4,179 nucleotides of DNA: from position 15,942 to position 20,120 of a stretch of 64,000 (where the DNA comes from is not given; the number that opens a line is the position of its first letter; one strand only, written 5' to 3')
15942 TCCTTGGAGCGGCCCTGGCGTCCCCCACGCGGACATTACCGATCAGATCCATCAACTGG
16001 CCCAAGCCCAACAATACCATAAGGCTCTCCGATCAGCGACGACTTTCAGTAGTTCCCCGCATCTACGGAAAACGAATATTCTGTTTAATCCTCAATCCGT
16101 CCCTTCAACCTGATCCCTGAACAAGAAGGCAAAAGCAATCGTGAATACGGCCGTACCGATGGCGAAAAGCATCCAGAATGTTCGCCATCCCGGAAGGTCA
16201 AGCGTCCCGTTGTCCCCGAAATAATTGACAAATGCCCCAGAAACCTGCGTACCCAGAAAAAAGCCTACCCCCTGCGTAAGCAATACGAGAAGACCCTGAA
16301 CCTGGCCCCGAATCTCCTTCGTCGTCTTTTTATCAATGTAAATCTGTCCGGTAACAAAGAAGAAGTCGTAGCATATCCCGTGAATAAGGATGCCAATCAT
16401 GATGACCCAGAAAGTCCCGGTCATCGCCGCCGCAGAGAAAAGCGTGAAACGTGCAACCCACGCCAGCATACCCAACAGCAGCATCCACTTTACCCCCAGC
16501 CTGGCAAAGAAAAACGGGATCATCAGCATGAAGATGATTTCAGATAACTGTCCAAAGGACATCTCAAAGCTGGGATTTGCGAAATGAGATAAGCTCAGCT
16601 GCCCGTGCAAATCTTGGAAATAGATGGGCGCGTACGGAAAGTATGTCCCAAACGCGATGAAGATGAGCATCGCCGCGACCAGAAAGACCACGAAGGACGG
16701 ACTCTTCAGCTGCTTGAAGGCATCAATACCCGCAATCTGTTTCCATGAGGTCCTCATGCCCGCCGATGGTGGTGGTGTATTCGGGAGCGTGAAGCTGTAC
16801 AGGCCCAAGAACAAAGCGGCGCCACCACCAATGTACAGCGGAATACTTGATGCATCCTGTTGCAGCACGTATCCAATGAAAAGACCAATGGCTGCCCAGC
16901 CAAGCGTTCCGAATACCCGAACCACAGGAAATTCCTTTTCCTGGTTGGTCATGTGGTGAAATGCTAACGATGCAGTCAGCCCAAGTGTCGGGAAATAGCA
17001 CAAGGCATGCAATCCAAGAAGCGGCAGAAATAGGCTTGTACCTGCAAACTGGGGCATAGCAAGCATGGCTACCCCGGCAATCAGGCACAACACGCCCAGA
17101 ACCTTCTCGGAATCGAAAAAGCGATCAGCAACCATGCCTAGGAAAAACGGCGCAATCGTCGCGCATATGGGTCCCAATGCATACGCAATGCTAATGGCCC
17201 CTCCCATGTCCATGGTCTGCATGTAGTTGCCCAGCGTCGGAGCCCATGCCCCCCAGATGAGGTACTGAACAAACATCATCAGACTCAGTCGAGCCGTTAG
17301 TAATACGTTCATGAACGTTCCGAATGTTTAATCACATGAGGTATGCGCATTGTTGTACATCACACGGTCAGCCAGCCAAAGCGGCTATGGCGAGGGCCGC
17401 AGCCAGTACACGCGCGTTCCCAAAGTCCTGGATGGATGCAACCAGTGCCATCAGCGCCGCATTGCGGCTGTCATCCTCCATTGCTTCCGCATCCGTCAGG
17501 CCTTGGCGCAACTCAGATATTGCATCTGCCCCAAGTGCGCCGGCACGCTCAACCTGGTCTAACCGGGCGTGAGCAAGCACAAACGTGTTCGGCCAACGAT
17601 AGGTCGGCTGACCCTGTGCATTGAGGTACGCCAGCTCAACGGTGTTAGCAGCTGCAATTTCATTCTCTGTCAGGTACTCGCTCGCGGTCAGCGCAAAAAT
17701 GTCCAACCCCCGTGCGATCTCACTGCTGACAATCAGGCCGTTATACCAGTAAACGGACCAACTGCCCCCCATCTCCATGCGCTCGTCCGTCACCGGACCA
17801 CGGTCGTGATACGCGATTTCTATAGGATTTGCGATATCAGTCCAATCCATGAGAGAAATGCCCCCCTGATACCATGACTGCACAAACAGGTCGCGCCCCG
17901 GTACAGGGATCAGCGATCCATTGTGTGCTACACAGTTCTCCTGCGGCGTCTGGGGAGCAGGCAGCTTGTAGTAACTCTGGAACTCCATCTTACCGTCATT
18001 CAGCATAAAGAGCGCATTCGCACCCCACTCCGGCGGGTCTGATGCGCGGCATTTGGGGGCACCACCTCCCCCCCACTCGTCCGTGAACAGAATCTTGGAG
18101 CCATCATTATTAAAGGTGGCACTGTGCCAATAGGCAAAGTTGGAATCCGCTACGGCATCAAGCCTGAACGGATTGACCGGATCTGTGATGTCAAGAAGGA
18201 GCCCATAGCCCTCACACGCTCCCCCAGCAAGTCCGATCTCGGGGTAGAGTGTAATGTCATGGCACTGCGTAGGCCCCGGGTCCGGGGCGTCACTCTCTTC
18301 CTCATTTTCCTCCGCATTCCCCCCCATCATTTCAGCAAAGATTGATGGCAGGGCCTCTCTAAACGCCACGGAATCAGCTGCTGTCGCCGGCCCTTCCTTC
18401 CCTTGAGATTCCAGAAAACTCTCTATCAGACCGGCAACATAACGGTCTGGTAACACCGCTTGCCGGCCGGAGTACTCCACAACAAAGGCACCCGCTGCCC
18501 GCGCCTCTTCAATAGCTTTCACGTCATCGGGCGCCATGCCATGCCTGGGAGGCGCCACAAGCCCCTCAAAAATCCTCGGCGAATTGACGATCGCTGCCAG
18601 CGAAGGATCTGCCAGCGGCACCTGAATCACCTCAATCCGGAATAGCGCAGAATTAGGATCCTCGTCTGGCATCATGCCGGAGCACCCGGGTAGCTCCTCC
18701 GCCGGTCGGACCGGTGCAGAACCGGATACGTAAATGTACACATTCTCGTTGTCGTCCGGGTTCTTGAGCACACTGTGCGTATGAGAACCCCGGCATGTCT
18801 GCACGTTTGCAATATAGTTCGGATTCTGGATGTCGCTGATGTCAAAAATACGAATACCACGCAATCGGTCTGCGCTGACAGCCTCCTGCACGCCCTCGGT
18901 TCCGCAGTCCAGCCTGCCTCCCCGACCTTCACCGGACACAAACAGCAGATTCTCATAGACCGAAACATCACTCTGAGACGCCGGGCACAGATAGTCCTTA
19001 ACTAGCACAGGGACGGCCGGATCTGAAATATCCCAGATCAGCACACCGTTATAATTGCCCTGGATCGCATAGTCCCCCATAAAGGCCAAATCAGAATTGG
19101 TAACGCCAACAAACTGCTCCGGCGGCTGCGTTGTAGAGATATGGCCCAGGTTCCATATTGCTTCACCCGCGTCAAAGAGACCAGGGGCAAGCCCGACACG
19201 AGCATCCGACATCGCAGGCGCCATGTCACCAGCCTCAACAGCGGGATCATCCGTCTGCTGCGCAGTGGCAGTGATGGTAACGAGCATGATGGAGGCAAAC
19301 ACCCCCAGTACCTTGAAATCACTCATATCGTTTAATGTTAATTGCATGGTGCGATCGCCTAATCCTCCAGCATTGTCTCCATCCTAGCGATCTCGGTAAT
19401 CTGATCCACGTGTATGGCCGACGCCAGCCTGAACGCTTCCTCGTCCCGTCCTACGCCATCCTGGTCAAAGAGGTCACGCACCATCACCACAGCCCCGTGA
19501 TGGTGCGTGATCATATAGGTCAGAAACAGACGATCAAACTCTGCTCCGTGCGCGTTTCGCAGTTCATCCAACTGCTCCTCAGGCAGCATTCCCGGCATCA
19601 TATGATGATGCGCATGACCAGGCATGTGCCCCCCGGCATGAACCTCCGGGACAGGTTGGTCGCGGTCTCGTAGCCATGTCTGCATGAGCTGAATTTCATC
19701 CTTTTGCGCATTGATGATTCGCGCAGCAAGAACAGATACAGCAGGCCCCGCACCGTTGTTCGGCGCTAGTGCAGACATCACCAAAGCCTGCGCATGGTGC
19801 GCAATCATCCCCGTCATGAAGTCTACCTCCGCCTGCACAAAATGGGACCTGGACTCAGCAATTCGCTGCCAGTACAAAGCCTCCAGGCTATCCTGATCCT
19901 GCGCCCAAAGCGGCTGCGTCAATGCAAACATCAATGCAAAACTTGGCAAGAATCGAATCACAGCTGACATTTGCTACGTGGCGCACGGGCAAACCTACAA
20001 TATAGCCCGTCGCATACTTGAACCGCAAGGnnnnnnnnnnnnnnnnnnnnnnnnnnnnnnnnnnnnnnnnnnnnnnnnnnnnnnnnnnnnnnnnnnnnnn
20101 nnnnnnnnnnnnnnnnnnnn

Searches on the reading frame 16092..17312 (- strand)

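Call 53: search_protein_families(library=pfam, proteins=[window:16092-17312:-], max_evalue=0.001)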
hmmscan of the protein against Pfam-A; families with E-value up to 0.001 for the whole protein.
window:16092-17312:- (406 aa): 4 families
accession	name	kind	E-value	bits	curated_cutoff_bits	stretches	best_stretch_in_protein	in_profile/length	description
PF03825.22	Nuc_H_symport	-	3.6e-98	329.6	25.9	1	5-401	3-398/400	Nucleoside H+ symporter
PF12832.13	MFS_1_like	-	1.3e-34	120.3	25.2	1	8-366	3-366/373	MFS_1 like family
PF07690.21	MFS_1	-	1.6e-20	73.8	33.4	2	255-400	42-174/347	Major Facilitator Superfamily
PF01306.25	LacY_symp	-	4.4e-06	26.2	24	1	10-397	13-399/413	LacY proton/sugar symporter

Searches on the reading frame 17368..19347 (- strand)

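Call 53: search_protein_families(library=pfam, proteins=[window:17368-19347:-], max_evalue=0.001)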
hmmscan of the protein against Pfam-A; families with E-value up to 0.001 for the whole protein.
window:17368-19347:- (659 aa): 1 family
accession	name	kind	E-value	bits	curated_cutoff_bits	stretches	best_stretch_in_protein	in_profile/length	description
PF08309.17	LVIVD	-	1.2e-05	24.9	20.2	0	85-119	5-40/42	LVIVD repeat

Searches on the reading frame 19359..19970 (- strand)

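Call 53: search_protein_families(library=pfam, proteins=[window:19359-19970:-], max_evalue=0.001)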
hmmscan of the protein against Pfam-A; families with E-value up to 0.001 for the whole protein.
window:19359-19970:- (203 aa): 2 families
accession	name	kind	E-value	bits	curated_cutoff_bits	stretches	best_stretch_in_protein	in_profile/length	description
PF03713.19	DUF305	-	1.5e-42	145.7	27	1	48-201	1-151/151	Domain of unknown function (DUF305)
PF13628.12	DUF4142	-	4e-06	27.6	27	1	51-167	6-108/138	Domain of unknown function (DUF4142)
